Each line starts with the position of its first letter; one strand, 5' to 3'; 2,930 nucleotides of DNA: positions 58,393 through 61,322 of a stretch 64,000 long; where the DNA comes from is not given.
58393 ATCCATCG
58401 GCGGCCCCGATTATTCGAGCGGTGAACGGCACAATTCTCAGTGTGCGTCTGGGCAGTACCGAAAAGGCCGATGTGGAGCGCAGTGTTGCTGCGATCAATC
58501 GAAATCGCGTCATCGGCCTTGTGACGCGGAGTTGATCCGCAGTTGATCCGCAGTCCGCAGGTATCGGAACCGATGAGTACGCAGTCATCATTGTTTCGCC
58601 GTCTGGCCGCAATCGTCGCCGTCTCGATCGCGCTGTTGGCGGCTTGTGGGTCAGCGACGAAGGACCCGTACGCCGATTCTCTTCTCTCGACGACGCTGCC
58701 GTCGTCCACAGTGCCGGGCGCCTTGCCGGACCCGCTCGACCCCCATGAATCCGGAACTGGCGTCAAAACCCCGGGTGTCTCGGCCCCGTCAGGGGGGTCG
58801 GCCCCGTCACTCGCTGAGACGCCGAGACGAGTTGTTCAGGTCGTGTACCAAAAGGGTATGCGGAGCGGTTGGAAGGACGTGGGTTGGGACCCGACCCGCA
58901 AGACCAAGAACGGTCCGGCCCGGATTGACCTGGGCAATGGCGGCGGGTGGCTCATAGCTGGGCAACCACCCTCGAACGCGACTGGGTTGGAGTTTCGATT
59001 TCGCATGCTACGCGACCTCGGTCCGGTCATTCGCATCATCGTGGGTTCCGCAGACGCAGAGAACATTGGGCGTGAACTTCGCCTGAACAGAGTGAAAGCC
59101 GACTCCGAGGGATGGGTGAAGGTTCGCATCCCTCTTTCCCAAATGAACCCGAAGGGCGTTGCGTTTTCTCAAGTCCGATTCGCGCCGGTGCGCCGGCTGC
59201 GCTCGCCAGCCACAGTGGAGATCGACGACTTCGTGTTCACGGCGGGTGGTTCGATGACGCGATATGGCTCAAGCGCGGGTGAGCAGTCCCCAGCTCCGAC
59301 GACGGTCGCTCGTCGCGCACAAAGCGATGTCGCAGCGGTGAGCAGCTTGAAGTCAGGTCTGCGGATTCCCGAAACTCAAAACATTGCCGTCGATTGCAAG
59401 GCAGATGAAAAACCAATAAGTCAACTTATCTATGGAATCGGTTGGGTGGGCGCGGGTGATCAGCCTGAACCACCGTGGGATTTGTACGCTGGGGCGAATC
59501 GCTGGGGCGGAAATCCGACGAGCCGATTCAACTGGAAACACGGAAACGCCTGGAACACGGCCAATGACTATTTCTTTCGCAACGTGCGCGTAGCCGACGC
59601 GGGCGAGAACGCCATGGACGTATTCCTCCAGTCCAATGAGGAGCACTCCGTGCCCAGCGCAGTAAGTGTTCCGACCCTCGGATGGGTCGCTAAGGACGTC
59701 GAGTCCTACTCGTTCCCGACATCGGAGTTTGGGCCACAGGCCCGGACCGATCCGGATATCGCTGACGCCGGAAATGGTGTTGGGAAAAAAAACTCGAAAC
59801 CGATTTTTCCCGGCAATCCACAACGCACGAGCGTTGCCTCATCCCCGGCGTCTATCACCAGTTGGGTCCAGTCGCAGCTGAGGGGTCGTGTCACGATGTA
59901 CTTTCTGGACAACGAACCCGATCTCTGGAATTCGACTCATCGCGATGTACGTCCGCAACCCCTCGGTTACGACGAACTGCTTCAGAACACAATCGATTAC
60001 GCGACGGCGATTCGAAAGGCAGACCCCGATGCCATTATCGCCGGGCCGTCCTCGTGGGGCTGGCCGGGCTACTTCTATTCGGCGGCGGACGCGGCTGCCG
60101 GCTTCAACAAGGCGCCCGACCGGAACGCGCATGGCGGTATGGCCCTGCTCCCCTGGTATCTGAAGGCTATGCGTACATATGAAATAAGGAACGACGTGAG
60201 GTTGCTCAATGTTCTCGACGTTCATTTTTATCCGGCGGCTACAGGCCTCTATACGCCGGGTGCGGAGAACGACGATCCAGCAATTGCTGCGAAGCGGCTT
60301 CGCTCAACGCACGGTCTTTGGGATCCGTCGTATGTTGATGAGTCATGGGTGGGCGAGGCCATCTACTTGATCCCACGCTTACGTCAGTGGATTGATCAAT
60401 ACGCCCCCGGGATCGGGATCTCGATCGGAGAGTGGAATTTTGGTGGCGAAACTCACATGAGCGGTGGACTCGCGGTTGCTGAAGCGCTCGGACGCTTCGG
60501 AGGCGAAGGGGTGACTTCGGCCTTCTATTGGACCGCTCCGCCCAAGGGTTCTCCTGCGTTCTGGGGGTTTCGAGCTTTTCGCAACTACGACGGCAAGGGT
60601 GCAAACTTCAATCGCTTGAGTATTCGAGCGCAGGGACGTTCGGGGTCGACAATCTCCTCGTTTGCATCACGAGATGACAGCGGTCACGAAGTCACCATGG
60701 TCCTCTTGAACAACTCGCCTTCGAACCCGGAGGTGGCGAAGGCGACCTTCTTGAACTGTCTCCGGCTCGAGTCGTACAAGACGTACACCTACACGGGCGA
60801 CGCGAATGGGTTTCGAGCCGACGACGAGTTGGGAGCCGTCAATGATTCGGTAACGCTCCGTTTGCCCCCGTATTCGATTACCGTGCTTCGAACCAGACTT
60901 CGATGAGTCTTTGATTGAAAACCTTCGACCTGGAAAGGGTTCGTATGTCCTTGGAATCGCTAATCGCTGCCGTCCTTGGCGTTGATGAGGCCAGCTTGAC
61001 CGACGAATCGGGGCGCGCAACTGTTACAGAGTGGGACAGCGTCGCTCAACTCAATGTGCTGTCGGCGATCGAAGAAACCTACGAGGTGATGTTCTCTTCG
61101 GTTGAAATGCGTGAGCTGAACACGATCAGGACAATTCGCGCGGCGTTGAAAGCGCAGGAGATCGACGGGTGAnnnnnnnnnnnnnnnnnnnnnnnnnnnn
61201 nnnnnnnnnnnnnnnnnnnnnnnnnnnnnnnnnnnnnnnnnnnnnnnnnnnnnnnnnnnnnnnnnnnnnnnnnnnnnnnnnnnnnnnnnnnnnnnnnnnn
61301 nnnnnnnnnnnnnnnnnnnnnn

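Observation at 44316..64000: About 20 kb accessory exopolysaccharide locus with an unusual mix of pathway types, next to dnaE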

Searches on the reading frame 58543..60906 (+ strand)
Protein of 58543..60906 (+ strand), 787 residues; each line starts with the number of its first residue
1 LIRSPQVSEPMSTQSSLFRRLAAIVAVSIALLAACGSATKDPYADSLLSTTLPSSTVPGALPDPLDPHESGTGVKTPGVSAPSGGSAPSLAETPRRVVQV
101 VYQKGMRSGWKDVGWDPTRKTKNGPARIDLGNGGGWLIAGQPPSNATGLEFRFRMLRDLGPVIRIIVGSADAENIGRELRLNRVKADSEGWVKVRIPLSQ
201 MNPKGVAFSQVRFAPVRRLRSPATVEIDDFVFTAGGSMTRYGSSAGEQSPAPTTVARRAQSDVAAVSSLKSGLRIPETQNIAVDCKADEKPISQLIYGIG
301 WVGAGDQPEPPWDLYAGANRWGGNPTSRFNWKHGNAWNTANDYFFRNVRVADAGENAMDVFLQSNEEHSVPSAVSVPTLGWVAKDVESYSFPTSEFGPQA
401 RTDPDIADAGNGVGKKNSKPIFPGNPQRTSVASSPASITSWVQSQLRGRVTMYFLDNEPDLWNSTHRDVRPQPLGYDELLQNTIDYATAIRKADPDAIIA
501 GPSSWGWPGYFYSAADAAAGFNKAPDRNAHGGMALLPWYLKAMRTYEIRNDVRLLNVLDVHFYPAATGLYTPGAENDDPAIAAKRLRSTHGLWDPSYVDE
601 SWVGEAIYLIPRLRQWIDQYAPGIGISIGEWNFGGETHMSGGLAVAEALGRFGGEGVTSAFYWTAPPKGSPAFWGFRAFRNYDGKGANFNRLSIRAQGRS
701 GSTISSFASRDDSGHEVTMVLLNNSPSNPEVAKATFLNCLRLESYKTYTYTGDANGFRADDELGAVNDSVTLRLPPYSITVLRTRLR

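Call 5: search_protein_families(library=pfam, proteins=[window:58543-60906:+], max_evalue=0.01)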
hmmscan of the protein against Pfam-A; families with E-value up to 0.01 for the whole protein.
window:58543-60906:+ (787 aa): 1 family
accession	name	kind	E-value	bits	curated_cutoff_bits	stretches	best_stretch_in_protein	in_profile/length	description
PF12891.13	Glyco_hydro_44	-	9.7e-62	209.3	25.1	1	336-565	1-222/223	Glycoside hydrolase family 44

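Call 7: search_protein_families(library=ncbifam, proteins=[window:58543-60906:+], max_evalue=0.01)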
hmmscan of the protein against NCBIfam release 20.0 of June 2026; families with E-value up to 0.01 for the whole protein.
window:58543-60906:+ (787 aa): 1 family
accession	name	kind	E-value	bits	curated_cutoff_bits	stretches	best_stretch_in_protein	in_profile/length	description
NF041873.1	EPS_EpsB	equivalog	2.3e-185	617.8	1250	1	100-783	5-665/671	GH44 family glycoside hydrolase EpsB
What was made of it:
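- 58543..60906 (+): g14: GH44 glycoside-hydrolase lipoprotein, EpsB homologue. EPS_EpsB E 2e-185 over the whole model (calls 5, 7).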

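Call 12: find_homologous_proteins(query=window:58543-60906:+, max_evalue=1e-20)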
Query window:58543-60906:+ (787 aa): 1019 proteins with E <= 1e-20 among 8000 candidates; the best 120 are listed.
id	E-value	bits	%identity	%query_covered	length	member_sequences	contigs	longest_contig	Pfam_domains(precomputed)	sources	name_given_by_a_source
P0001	0.0e+0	1786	100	99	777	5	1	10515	PF12891.14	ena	-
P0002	0.0e+0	1387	77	99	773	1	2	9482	PF12891.14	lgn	-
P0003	0.0e+0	1376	76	99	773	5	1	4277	PF12891.14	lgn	-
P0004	0.0e+0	1178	66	97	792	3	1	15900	PF12891.14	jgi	jgi:Glycoside hydrolase family 44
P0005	0.0e+0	1164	64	97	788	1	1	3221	PF12891.14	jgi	jgi:Glycoside hydrolase family 44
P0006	0.0e+0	1149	65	96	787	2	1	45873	PF12891.14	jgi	jgi:hypothetical protein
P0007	0.0e+0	1139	64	100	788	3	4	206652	PF12891.14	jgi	jgi:hypothetical protein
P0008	2.4e-287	973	58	98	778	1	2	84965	PF12891.14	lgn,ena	-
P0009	2.8e-255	867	51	99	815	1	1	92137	PF12891.14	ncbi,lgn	-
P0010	4.3e-254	863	53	93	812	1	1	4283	PF12891.14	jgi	jgi:hypothetical protein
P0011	5.3e-253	860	54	90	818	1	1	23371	PF12891.14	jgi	jgi:Glycoside hydrolase family 44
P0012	2.6e-251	854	54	89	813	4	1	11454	PF12891.14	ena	-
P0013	2.1e-220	752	50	89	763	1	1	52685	PF12891.14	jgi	jgi:Glycoside hydrolase family 44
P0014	3.1e-217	741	47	94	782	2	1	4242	PF12891.14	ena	-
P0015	3.2e-216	738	49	93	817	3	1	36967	PF12891.14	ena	-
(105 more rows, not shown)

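Call 19: find_encoding_contigs(protein=P0007, flank=10000, max_places=2)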
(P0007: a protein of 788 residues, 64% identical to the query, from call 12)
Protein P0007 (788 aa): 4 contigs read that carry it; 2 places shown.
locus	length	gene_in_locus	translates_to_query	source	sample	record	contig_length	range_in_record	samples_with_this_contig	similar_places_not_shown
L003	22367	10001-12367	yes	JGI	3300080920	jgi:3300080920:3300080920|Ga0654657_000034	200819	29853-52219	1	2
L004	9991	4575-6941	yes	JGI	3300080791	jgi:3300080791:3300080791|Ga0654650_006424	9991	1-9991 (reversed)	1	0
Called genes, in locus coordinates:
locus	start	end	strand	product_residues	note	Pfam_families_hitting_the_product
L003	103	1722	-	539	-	PF13727:CoA_binding_3, PF02397:Bac_transf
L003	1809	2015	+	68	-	-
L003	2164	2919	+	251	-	PF00132:Hexapep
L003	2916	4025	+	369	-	PF13641:Glyco_tranf_2_3, PF00535:Glycos_transf_2, PF10111:Glyco_tranf_2_2 (faint), PF13632:Glyco_trans_2_3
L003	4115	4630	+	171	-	PF00132:Hexapep (weak)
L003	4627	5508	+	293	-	PF03808:Glyco_tran_WecG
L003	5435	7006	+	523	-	PF01943:Polysacc_synt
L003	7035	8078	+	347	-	-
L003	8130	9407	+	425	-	PF00535:Glycos_transf_2, PF13641:Glyco_tranf_2_3, PF13506:Glyco_transf_21 (weak), PF13632:Glyco_trans_2_3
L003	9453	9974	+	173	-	-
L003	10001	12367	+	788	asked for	PF12891:Glyco_hydro_44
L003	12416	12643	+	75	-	-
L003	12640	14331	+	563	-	-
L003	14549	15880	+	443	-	-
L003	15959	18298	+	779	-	PF00005:ABC_tran (faint)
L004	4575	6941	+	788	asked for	PF12891:Glyco_hydro_44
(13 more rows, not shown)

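Call 20: find_encoding_contigs(protein=P0009, flank=10000, max_places=2)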
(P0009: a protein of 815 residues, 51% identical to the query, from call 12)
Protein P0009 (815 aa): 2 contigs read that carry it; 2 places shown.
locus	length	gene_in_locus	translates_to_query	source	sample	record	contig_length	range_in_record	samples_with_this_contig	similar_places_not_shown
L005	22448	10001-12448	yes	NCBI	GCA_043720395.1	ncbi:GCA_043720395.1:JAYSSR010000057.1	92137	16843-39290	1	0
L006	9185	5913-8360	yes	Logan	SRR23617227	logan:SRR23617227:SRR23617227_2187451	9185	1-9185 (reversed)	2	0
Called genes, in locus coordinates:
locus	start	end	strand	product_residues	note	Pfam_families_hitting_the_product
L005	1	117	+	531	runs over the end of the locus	PF04932:Wzy_C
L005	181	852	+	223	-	-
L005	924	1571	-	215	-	-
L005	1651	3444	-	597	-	PF13727:CoA_binding_3, PF02397:Bac_transf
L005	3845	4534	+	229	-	PF00132:Hexapep, PF14602:Hexapep_2 (weak)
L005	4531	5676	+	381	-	PF00535:Glycos_transf_2, PF13641:Glyco_tranf_2_3, PF13632:Glyco_trans_2_3 (weak)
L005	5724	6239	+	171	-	PF25084:LbH_EIF2B (faint), PF00132:Hexapep (weak)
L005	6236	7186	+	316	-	PF03808:Glyco_tran_WecG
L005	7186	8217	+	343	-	-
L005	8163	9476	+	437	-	PF13641:Glyco_tranf_2_3, PF00535:Glycos_transf_2, PF13506:Glyco_transf_21 (weak), PF13632:Glyco_trans_2_3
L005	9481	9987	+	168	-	-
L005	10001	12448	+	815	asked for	PF12891:Glyco_hydro_44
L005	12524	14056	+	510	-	PF00005:ABC_tran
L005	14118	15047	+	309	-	PF00126:HTH_1, PF03466:LysR_substrate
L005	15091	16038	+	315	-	PF00296:Bac_luciferase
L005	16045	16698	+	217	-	PF01467:CTP_transf_like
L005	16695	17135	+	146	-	PF02410:RsfS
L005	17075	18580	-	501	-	PF00672:HAMP (weak), PF00512:HisKA, PF02518:HATPase_c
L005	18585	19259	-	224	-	PF00072:Response_reg, PF00486:Trans_reg_C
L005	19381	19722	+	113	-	-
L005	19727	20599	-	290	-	-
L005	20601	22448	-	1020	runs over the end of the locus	PF00873:ACR_tran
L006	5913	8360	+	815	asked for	PF12891:Glyco_hydro_44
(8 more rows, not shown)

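Call 22: find_related_loci(query=A2, collection=genome_contigs, flank=10000)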
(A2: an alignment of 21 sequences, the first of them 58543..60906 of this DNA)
Query A2 (787 aa) in genome_contigs; peptide patterns used: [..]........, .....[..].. (x = any residue, [..] = any of these).
227 stretches matched a pattern; 178 encode a relative of the query (tblastn E <= 1e-3); the best 80 are kept; 80 distinct loci.
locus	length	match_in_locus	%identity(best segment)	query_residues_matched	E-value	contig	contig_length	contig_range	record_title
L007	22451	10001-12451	51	5-787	0e+0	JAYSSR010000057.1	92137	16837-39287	MAG: Acidimicrobiia bacterium isolate GFS_12223 GFS_12223_56, whole genome shotgun sequence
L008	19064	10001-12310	77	11-787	0e+0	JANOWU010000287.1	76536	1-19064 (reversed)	MAG: Acidimicrobiia bacterium isolate VAR_35_metabat_344 VAR_35_k141_2815494, whole genome shotgun sequence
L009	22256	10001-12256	47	32-786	0e+0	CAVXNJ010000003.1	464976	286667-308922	MAG: uncultured Acidimicrobiales bacterium isolate MFD02832.bin.1.185 genome assembly, contig: contig_16557, whole genom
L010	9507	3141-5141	45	101-786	0e+0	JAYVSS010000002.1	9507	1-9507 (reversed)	MAG: Acidimicrobiia bacterium isolate GL74_DN_concoct_89 GL74_DN_concoct_89_1, whole genome shotgun sequence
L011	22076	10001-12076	46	70-787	0e+0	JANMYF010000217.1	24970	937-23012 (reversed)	MAG: Acidimicrobiia bacterium isolate OTE_8_metabat_427 OTE_8_k141_793882, whole genome shotgun sequence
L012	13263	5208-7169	47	101-787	0e+0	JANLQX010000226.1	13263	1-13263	MAG: Actinomycetes bacterium isolate OTE_38_metabat_118 OTE_38_k141_2216430, whole genome shotgun sequence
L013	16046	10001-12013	45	86-787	0e+0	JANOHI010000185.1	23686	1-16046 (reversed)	MAG: Acidimicrobiia bacterium isolate SOY_64_concoct_114 SOY_64_k141_3038402, whole genome shotgun sequence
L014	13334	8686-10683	45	79-787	0e+0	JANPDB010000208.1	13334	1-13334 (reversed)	MAG: Acidimicrobiia bacterium isolate VAR_78_metabat_424_sub VAR_78_k141_4007859, whole genome shotgun sequence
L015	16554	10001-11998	46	79-787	0e+0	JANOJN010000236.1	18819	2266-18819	MAG: Acidimicrobiia bacterium isolate VAR_48_metabat_226 VAR_48_k141_4307600, whole genome shotgun sequence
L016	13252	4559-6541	46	101-787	0e+0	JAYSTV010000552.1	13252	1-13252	MAG: Acidimicrobiia bacterium isolate GFS_12523 GFS_12523_551, whole genome shotgun sequence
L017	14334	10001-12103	44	86-786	3e-178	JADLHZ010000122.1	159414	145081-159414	MAG: Deltaproteobacteria bacterium isolate SJ496 c_000001417355, whole genome shotgun sequence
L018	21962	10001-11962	46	86-786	5e-178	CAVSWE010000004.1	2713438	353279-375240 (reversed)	MAG: uncultured delta proteobacterium isolate MFD05705.bin.2.131 genome assembly, contig: contig_27161, whole genome sho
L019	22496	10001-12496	42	71-786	4e-176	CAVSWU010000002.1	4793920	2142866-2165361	MAG: uncultured delta proteobacterium isolate MFD05674.bin.1.60 genome assembly, contig: contig_30831, whole genome shot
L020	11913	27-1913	46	126-787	8e-176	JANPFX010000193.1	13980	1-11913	MAG: Acidimicrobiia bacterium isolate VAR_69_metabat_87 VAR_69_k141_112626, whole genome shotgun sequence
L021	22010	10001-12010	44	93-787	1e-173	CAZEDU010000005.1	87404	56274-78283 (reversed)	MAG TPA_asm: uncultured Myxococcaceae bacterium isolate binchicken_co179_59 genome assembly, contig: NODE_1057_length_87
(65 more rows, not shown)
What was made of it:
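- On M. xanthus-type Eps pathway: This is expected for a monoderm host; the taxonomy comes from call 22.
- The closest homologues outside Acidimicrobiia are in Myxococcota (call 22).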

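Call 36: search_solved_structures(query=window:58543-60906:+, max_evalue=0.001)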
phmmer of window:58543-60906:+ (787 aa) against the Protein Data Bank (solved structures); distinct sequences matched with E-value up to 0.001: 7.
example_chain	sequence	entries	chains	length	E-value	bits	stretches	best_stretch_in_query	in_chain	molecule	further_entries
3ii1_A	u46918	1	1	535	1e-82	281.6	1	279-782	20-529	Cellulase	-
3fw6_A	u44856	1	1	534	1e-82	281.6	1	279-782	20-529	Cellulase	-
2ykk_A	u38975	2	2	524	6.4e-46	159.9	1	277-728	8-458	CEL44C | XYLOGLUCANASE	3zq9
2yih_A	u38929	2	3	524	8.3e-46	159.5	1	277-728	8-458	CEL44C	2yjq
2e0p_A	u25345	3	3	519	2.5e-44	154.6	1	450-731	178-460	Endoglucanase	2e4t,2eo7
2eex_A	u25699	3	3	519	6.2e-44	153.3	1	450-731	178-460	Endoglucanase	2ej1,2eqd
3ik2_A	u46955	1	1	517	6.4e-40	140.1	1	280-729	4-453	Endoglucanase A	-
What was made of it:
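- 58543..60906 (+): PDB GH44 cellulases and xyloglucanases at 1e-82 (call 36).
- Solved GH44 enzymes are beta-1,4-glucanases or xyloglucanases (call 36).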

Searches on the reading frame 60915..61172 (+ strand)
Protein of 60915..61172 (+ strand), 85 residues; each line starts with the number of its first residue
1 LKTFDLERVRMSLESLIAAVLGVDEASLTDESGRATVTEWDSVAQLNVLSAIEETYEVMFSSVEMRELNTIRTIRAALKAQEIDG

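Call 5: search_protein_families(library=pfam, proteins=[window:60915-61172:+], max_evalue=0.01)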
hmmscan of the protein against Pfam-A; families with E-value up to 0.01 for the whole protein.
window:60915-61172:+ (85 aa): 1 family
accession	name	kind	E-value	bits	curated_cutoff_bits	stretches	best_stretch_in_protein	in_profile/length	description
PF00550.31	PP-binding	-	0.00027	21.6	20.8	1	13-76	3-65/67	Phosphopantetheine attachment site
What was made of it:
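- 60915..61172 (+): g15: acyl carrier protein. Variable add-on. PP-binding at 21.6 bits against a cut-off of 20.8 (call 5).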

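Call 7: search_protein_families(library=ncbifam, proteins=[window:60915-61172:+], max_evalue=0.01)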
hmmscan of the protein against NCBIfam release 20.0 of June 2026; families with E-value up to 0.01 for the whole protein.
window:60915-61172:+ (85 aa): 4 families
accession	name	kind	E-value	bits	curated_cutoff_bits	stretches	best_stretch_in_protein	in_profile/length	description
NF002150.0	PRK00982.1-4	subfamily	0.00031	20.9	66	1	12-74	9-71/80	acyl carrier protein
NF002148.0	PRK00982.1-2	subfamily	0.0007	19.4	71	1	12-79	8-75/79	acyl carrier protein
NF002147.0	PRK00982.1-1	equivalog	0.0043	16.8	84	1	7-74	6-73/83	acyl carrier protein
NF004533.0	PRK05883.1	equivalog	0.0098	15.7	72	1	7-82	22-97/100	acyl carrier protein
